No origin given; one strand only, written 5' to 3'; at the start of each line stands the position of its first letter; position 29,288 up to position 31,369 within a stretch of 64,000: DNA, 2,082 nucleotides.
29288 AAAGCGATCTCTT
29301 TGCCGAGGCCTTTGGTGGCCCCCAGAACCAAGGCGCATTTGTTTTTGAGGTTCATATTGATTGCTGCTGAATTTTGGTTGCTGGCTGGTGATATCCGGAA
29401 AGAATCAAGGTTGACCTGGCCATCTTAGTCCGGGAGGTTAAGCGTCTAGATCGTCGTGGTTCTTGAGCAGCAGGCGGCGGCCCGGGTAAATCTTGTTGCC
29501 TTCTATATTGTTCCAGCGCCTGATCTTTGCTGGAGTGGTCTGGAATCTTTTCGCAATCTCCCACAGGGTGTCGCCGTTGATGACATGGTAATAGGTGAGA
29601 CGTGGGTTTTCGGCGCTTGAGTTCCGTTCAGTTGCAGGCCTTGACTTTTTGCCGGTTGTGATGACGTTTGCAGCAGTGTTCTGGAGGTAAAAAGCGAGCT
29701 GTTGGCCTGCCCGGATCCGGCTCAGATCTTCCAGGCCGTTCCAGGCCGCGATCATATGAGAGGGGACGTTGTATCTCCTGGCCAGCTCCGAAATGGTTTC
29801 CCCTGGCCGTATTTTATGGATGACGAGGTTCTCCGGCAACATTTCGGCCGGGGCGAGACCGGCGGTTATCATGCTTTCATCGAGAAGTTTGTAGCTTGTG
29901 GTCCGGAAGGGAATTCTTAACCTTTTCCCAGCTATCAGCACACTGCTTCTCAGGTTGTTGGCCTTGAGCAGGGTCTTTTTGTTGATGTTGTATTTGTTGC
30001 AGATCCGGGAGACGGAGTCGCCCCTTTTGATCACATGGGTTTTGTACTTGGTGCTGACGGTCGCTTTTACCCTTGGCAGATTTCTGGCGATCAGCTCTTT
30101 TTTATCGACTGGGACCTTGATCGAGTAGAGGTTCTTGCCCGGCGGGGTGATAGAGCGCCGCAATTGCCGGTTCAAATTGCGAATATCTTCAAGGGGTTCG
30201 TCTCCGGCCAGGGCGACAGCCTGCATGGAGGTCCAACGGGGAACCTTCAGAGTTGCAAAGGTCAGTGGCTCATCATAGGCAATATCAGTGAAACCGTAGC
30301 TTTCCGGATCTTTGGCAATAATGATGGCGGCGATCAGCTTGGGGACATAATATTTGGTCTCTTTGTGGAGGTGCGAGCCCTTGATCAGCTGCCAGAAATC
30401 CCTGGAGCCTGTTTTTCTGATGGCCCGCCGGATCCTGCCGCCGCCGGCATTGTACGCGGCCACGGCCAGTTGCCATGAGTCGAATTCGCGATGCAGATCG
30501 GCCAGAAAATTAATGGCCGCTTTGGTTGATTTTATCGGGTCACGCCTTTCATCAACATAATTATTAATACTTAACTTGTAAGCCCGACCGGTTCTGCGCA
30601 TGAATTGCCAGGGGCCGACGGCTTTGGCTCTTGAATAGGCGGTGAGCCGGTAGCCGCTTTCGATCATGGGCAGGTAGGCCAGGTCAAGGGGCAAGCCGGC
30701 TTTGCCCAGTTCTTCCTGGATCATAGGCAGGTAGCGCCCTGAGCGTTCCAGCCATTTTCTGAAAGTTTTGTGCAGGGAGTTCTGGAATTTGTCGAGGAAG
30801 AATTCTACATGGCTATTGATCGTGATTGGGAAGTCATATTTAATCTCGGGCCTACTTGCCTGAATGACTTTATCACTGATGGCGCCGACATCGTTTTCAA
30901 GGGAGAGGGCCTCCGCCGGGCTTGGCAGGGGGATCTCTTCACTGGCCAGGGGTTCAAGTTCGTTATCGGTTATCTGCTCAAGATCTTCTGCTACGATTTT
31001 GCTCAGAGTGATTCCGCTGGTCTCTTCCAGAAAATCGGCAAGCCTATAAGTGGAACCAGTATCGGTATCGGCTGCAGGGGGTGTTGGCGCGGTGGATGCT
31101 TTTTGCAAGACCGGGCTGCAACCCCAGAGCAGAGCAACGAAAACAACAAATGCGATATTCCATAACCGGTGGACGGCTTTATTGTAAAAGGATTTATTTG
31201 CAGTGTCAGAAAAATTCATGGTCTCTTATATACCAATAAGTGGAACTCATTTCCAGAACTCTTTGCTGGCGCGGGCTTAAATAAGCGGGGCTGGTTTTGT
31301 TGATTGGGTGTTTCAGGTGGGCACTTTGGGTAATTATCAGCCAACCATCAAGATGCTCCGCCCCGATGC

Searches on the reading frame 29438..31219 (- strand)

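Call 23: search_protein_families(library=pfam, proteins=[window:29438-31219:-], max_evalue=0.0001)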
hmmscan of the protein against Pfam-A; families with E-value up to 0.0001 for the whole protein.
window:29438-31219:- (593 aa): 4 families
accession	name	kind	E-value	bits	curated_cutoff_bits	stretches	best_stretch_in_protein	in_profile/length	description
PF01476.26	LysM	-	3.5e-39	132.9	20.9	3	544-585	1-42/43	LysM domain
PF01464.25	SLT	-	7.9e-26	90.4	21.3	1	179-278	16-116/117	Transglycosylase SLT domain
PF23473.1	LysM3_LYK4_5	-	2.9e-13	50.1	29.3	0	394-427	4-37/48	LYK4/5 LysM3 domain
PF13518.12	HTH_28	-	2.7e-05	24.6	25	0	546-569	9-32/52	Helix-turn-helix domain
